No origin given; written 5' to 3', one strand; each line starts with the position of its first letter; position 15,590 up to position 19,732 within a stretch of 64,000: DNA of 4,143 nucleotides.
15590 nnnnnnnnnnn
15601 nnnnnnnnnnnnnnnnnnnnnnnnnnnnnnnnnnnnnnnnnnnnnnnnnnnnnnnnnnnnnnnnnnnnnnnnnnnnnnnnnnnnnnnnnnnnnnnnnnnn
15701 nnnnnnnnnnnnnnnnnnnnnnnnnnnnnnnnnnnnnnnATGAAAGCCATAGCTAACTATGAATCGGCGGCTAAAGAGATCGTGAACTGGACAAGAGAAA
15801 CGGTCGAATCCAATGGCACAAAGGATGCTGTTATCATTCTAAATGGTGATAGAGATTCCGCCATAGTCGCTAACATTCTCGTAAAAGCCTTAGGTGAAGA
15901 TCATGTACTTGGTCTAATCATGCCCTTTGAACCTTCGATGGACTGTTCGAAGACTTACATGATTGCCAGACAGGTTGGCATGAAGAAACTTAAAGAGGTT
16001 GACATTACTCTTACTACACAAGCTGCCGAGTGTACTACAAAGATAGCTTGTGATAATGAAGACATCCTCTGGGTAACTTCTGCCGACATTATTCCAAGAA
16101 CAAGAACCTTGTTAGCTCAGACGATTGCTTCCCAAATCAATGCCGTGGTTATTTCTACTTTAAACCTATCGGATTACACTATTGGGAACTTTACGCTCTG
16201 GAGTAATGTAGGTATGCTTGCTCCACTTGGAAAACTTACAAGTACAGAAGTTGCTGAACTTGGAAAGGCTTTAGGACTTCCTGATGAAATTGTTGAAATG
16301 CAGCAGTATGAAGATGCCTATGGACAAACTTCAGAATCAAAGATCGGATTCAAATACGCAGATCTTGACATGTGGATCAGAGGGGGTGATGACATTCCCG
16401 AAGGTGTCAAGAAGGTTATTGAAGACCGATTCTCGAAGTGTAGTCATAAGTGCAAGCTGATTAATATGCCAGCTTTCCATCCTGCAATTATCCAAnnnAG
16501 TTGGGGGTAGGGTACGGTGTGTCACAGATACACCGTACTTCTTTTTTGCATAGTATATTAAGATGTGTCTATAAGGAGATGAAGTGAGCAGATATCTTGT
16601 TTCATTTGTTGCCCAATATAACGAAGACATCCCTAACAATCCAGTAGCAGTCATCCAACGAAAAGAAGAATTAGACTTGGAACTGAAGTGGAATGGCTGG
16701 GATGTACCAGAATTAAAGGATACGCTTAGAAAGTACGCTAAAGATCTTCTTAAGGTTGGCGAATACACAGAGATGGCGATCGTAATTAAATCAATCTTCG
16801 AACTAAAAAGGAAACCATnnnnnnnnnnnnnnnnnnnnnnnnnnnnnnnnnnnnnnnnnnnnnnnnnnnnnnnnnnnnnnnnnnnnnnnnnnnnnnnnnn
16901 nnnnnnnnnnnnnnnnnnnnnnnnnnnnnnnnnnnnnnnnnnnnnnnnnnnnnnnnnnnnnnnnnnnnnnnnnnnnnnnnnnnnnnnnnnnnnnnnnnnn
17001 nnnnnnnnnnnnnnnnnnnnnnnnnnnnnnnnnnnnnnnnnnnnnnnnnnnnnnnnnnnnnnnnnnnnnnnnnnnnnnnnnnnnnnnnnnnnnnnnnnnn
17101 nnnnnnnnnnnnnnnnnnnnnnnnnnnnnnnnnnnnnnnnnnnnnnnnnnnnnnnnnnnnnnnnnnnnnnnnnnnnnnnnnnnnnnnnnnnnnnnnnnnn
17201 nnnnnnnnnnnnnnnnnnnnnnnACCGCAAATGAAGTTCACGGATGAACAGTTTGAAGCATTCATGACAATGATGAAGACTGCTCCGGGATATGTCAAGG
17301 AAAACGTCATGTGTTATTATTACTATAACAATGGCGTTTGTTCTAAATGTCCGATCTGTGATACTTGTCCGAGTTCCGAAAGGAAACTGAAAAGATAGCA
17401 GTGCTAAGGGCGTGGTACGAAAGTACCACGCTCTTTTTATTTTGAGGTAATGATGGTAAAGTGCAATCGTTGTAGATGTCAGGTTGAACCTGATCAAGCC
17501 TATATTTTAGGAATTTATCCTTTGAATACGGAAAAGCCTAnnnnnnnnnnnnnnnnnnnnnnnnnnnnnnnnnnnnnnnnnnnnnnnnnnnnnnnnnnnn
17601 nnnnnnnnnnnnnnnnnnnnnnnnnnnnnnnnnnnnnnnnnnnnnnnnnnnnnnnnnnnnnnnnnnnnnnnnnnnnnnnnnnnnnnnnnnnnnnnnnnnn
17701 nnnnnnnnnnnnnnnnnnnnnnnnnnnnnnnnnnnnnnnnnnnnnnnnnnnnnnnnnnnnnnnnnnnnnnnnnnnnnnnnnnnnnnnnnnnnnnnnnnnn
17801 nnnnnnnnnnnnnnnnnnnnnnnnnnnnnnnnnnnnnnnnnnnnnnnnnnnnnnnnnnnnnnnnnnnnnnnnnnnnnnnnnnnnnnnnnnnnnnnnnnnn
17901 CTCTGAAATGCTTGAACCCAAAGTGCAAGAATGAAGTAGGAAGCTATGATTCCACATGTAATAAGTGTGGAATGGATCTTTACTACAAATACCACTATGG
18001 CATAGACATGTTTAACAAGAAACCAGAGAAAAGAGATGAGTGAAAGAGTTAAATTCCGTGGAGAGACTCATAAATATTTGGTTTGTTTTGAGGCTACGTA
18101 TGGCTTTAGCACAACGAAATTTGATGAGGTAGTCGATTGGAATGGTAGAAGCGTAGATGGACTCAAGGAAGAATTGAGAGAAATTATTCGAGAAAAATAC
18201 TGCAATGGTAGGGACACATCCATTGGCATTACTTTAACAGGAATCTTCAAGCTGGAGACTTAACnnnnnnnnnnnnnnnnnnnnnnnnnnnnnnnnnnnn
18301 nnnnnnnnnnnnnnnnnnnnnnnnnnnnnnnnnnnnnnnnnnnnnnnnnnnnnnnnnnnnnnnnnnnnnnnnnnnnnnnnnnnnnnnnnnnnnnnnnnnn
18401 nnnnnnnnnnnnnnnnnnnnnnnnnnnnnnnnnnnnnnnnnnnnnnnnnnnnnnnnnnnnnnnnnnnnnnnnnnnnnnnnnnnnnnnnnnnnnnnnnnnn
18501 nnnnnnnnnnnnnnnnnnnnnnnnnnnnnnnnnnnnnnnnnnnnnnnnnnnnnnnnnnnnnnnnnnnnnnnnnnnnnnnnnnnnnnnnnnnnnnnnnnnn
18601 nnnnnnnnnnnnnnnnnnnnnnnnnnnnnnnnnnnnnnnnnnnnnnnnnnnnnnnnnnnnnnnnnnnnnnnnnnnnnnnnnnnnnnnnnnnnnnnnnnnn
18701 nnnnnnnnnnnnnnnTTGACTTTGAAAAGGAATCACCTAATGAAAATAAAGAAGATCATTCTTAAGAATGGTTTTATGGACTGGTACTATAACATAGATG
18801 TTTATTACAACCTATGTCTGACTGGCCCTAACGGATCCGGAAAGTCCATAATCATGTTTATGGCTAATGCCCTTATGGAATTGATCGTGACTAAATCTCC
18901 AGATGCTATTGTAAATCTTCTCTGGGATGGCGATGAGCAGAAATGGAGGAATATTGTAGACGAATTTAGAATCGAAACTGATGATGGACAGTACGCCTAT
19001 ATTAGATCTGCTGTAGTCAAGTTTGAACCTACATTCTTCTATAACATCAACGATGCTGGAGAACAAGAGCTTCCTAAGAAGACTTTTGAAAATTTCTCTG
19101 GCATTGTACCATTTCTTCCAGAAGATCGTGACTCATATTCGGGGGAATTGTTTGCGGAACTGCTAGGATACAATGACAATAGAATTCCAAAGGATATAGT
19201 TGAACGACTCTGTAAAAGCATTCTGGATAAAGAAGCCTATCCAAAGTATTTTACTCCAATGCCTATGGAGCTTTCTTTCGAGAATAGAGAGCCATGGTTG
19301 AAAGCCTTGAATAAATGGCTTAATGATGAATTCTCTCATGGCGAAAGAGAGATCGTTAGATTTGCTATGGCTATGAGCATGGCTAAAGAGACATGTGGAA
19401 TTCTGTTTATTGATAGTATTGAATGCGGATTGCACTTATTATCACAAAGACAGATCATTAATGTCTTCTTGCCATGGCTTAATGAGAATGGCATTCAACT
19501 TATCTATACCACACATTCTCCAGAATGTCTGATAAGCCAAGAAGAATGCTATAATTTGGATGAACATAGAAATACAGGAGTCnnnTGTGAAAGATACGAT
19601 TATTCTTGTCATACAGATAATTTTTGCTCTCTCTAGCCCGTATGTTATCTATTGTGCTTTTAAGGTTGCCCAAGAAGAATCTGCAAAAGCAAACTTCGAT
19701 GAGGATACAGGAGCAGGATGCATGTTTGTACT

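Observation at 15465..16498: SpoVG homologue translationally coupled to a NadE-like PP-loop protein with a degenerate active-site loop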

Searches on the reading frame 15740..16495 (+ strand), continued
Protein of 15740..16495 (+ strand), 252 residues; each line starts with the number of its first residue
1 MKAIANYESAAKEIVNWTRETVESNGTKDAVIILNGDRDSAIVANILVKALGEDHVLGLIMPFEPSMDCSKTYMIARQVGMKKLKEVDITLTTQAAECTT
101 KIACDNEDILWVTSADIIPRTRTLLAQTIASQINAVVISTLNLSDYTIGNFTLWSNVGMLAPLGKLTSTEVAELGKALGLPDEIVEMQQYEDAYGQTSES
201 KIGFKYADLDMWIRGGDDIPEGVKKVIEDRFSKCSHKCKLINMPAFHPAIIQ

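Call 37: find_related_loci(query=A2, collection=viral_contigs, flank=3000)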
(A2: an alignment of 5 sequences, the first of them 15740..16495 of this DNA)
Query A2 (252 aa) in viral_contigs; peptide patterns used: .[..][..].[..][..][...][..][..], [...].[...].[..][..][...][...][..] (x = any residue, [..] = any of these).
228 stretches matched a pattern; 1 encode a relative of the query (tblastn E <= 1e-3); 1 distinct loci.
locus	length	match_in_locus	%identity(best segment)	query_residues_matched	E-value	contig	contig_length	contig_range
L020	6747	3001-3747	34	2-247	1e-37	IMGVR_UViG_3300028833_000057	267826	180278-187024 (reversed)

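Call 38: find_homologous_proteins(query=A2, max_evalue=1e-20)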
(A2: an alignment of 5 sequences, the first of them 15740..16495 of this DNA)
Query A2 (5 sequences) (252 aa, profile of the alignment): 55 proteins with E <= 1e-20 among 8000 candidates.
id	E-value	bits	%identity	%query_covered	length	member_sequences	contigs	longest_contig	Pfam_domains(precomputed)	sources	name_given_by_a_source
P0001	7.0e-134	463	98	100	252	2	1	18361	PF02540.24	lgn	-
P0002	1.8e-122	426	65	100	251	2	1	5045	PF02540.24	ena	-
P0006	1.9e-109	383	34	98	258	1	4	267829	PF02540.24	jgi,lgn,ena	jgi:NAD+ synthase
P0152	6.3e-34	136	34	90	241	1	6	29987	PF02540.24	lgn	-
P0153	6.7e-34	136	34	90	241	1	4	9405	PF02540.24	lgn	-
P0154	8.8e-33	132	32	94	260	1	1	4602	PF02540.24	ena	-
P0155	1.3e-32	131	33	90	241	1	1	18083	PF02540.24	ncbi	ncbi:MAG: NAD(+) synthase [Cellulosilyticaceae bacterium]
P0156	7.9e-32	129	33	91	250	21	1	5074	PF02540.24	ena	-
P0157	8.8e-32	129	34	92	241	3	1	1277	PF02540.24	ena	-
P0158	1.5e-28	118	31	81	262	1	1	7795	PF03054.23,PF06508.20,PF02540.24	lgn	-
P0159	2.3e-28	118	32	96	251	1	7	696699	PF02540.24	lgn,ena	-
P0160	3.5e-28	117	32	93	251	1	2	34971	PF02540.24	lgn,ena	-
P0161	5.6e-28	116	32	96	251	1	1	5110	PF02540.24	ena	-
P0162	7.9e-28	116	32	96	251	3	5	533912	PF02540.24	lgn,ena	-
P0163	8.0e-28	116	32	96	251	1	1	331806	PF02540.24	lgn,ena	-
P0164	1.0e-27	115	33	96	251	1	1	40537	PF02540.24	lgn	-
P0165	3.8e-27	114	31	96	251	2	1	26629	PF02540.24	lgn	-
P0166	8.5e-27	112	31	96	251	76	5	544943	PF02540.24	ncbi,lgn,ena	-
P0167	2.1e-25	108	35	81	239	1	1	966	PF03054.23,PF02540.24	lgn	-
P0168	2.9e-25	107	32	93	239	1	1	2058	PF03054.23,PF06508.20,PF02540.24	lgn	-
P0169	3.5e-24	104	37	81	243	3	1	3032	PF03054.23,PF02540.24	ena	-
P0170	4.2e-24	104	35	86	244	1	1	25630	PF03054.23,PF02540.24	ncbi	ncbi:MAG: NAD+ synthase [bacterium]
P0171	5.5e-24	103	32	78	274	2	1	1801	PF03054.23,PF02540.24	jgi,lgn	jgi:NAD+ synthase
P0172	6.3e-24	103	34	94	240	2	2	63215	PF03054.23,PF02540.24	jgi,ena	-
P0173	8.7e-24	102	35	81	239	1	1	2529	PF03054.23,PF02540.24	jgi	jgi:NAD+ synthase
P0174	1.1e-23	102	29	90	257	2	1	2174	PF03054.23,PF06508.20,PF02540.24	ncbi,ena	-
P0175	1.1e-23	102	33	81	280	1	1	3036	PF03054.23,PF06508.20,PF02540.24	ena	-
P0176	1.8e-23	101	36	79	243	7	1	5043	PF03054.23,PF02540.24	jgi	-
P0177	2.1e-23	101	30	88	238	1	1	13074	PF03054.23,PF02540.24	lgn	-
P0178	2.2e-23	101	32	81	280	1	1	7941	PF03054.23,PF06508.20,PF02540.24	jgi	jgi:NAD+ synthase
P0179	2.6e-23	101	31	83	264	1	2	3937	PF03054.23,PF02540.24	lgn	-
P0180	3.3e-23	101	36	79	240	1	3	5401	PF03054.23,PF02540.24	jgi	-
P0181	5.5e-23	100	29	93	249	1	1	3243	PF02540.24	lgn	-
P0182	9.1e-23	99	34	79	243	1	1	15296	PF03054.23,PF02540.24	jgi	-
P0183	9.9e-23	99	32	81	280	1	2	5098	PF03054.23,PF06508.20,PF02540.24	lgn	-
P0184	1.2e-22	99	33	94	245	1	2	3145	PF03054.23,PF02540.24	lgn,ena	-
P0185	1.2e-22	99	35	85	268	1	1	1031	PF03054.23,PF02540.24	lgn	-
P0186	1.4e-22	99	28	95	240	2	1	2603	PF03054.23,PF02540.24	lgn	-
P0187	1.6e-22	98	29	93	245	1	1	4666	PF02540.24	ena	-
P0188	1.9e-22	98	33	82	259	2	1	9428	PF03054.23,PF06508.20,PF02540.24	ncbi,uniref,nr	ncbi:NAD+ synthase [Thermococcus sp.]|uniref:NAD+ synthase n=1 Tax=Thermococcus sp. TaxID=35749 RepI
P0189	3.6e-22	97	28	83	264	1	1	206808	PF03054.23,PF06508.20,PF02540.24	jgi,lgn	jgi:NAD+ synthase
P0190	3.9e-22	97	32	94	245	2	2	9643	PF03054.23,PF02540.24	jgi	-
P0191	4.6e-22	97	30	95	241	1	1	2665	PF03054.23,PF02540.24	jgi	jgi:NAD+ synthase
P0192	6.8e-22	96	31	83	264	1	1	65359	PF03054.23,PF02540.24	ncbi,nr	ncbi:MAG: NAD+ synthase [Candidatus Heimdallarchaeota archaeon]|nr:NAD+ synthase [Candidatus Heimdal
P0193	8.6e-22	96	28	95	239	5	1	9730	PF03054.23,PF02540.24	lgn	-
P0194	8.8e-22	96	26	95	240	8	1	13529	PF03054.23,PF02540.24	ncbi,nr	ncbi:MAG: NAD(+) synthase [Chloroflexi bacterium]|nr:NAD(+) synthase [Chloroflexota bacterium]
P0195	1.4e-21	95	33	80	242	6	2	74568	PF02540.24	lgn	-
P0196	1.6e-21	95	28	96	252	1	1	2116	PF03054.23,PF02540.24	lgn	-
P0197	2.5e-21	94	31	94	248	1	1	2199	PF03054.23,PF02540.24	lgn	-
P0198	2.6e-21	94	29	83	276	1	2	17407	PF02540.24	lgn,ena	-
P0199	7.0e-21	93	31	80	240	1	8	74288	PF02540.24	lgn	-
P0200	7.2e-21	93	33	94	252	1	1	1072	PF03054.23,PF02540.24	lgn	-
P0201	7.3e-21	93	28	98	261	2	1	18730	PF03054.23,PF06508.20,PF02540.24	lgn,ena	-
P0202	7.5e-21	93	32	81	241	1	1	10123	PF03054.23,PF02540.24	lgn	-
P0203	8.4e-21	93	27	95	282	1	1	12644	PF03054.23,PF02540.24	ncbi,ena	-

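Call 60: predict_structure(alignment_id=A4)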
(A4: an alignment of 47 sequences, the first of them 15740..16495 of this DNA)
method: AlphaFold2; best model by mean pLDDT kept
length: 252 residues; sequences in the alignment: 47
mean_pLDDT: 89.4   pTM: 0.88
mean pLDDT of the five models: 89.4, 89.3, 89.0, 88.3, 87.6
residues with pLDDT >= 90: 164; 70-90: 64; 50-70: 23; < 50: 1
segments of 3 or more residues with pLDDT < 50: none
pLDDT, mean of each block of 10 residues (from residue 1): 86 98 97 94 98 98 90 95 96 90 81 78 95 96 92 79 95 97 86 70 91 91 94 84 70 53
secondary structure, 60 per line:
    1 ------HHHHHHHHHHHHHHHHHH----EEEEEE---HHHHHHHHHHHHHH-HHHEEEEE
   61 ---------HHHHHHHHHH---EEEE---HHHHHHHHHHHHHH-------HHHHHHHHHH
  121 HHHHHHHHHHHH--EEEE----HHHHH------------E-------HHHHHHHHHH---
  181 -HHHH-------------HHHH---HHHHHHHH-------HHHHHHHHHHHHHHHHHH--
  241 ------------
elements in order: H7-24 E29-34 H38-51 E56-60 H70-79 E83-86 H90-103 H111-132 E135-138 H143-147 H168-177 H182-185 H199-202 H206-213 H221-238

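Call 62: fold_search(model_id=the predicted structure, library=pdb)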
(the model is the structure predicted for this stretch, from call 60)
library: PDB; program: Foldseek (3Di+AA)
matches with E <= 10: 1516; with E <= 0.001: 246
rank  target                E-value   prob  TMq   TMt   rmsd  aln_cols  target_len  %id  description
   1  2e18_A                5.4e-17  1.00  0.83  0.82   3.8       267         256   28  Crystal structure of project PH0182 from Pyrococcus horikoshii OT3 (released 2007-04-24)
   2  1nsy_A                4.0e-16  1.00  0.86  0.80   3.0       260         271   20  CRYSTAL STRUCTURE OF NH3-DEPENDENT NAD+ SYNTHETASE FROM BACILLUS SUBTILIS (released 1997-07-23)
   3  1xng_B                9.7e-16  1.00  0.84  0.81   3.7       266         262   22  Crystal Structure of NH3-dependent NAD+ synthetase from Helicobacter pylori (released 2005-04-05)
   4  1xng_A                1.3e-15  1.00  0.82  0.81   3.6       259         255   22  Crystal Structure of NH3-dependent NAD+ synthetase from Helicobacter pylori (released 2005-04-05)
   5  4q16_A                2.2e-15  1.00  0.88  0.82   3.3       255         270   20  Structure of NAD+ Synthetase from Deinococcus radiodurans (released 2015-04-15)
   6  2pz8_A                2.9e-15  1.00  0.88  0.79   2.6       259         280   21  NAD+ Synthetase from Bacillus anthracis with AMP-CPP and Mg2+ (released 2007-07-31)
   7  4q16_D                3.6e-15  1.00  0.87  0.82   2.3       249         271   21  Structure of NAD+ Synthetase from Deinococcus radiodurans (released 2015-04-15)
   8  3fiu_A                5.4e-15  1.00  0.85  0.89   2.5       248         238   24  Structure of NMN synthetase from Francisella tularensis (released 2009-03-03)
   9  5huh_B                8.4e-15  1.00  0.83  0.81   3.0       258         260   19  Crystal Structure of NadE from Streptococcus pyogenes (released 2017-01-25)
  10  1wxi                  1.5e-14  1.00  0.84  0.82   2.4       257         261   19  E.coli NAD Synthetase, AMP.PP (released 2005-02-15)
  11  5huh_A                1.5e-14  1.00  0.83  0.80   3.2       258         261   19  Crystal Structure of NadE from Streptococcus pyogenes (released 2017-01-25)
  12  2pza_A                1.6e-14  1.00  0.87  0.79   2.4       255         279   20  NAD+ Synthetase from Bacillus anthracis with AMP + PPi and Mg2+ (released 2007-07-31)
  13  4q16_B                3.7e-14  1.00  0.85  0.81   4.0       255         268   20  Structure of NAD+ Synthetase from Deinococcus radiodurans (released 2015-04-15)
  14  4q16_C                4.0e-14  1.00  0.86  0.85   3.0       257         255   19  Structure of NAD+ Synthetase from Deinococcus radiodurans (released 2015-04-15)
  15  5wp0_B                4.7e-14  1.00  0.85  0.79   3.5       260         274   16  Crystal structure of NAD synthetase NadE from Vibrio fischeri (released 2017-08-16)
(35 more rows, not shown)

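Call 79: find_related_loci(query=A2, collection=genome_contigs, flank=4000)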
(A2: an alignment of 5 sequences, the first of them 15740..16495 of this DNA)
Query A2 (252 aa) in genome_contigs; peptide patterns used: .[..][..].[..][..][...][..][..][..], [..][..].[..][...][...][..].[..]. (x = any residue, [..] = any of these).
117 stretches matched a pattern, but none encodes a relative of the query by tblastn (E <= 1e-3).

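Call 87: search_protein_families(library=padloc, proteins=[window:15740-16495:+], max_evalue=0.01)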
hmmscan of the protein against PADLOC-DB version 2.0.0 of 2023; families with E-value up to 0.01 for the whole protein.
window:15740-16495:+ (252 aa): 0 families

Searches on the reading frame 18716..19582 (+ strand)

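Call 87: search_protein_families(library=padloc, proteins=[window:18716-19582:+], max_evalue=0.01)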
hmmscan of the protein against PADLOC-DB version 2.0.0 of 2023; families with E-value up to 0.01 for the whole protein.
window:18716-19582:+ (289 aa): 68 families (the best 25 are shown)
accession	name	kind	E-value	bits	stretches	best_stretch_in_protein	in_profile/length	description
PDLC02980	AriA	-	1.7e-14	52.5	1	108-272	130-303/304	-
PDLC02335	AbiLi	-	2.1e-14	51.3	1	28-272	74-241/326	AbiLi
PDLC00268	PtuA1|PtuA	-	8.5e-12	43.2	1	213-279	254-320/411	AAA ATPase domain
PDLC02979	AriA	-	8.6e-12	43.5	1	207-271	301-372/373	-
PDLC04135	mad3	-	5.2e-10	37.4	2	205-283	263-339/374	mads_3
PDLC00075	GajA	-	9.7e-10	35.6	2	205-270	248-308/536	AAA ATPase domain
PDLC04149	HEC-04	-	3e-09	34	1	205-272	211-277/494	-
PDLC00289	PtuA1|PtuA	-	5.8e-09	33.5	1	204-274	226-294/404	AAA ATPase domain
PDLC00278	PtuA1|PtuA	-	1.6e-08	32.3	1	220-274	281-333/436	AAA ATPase domain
PDLC00298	PtuA1|PtuA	-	2.1e-08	31.7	1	222-283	277-338/423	AAA ATPase domain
PDLC02336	AbiLi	-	3.4e-08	31.4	1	216-275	237-296/340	AbiLi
PDLC00271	PtuA1|PtuA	-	1.6e-07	29.2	1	225-279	277-331/421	AAA ATPase domain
PDLC03878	NsnB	-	1.7e-07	29.4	1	194-272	209-281/345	-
PDLC04611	PDC-M38A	-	2.6e-07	28.5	1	217-276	275-334/383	-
PDLC00305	PtuA1|PtuA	-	2.7e-07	28.3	1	214-272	232-288/392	AAA ATPase domain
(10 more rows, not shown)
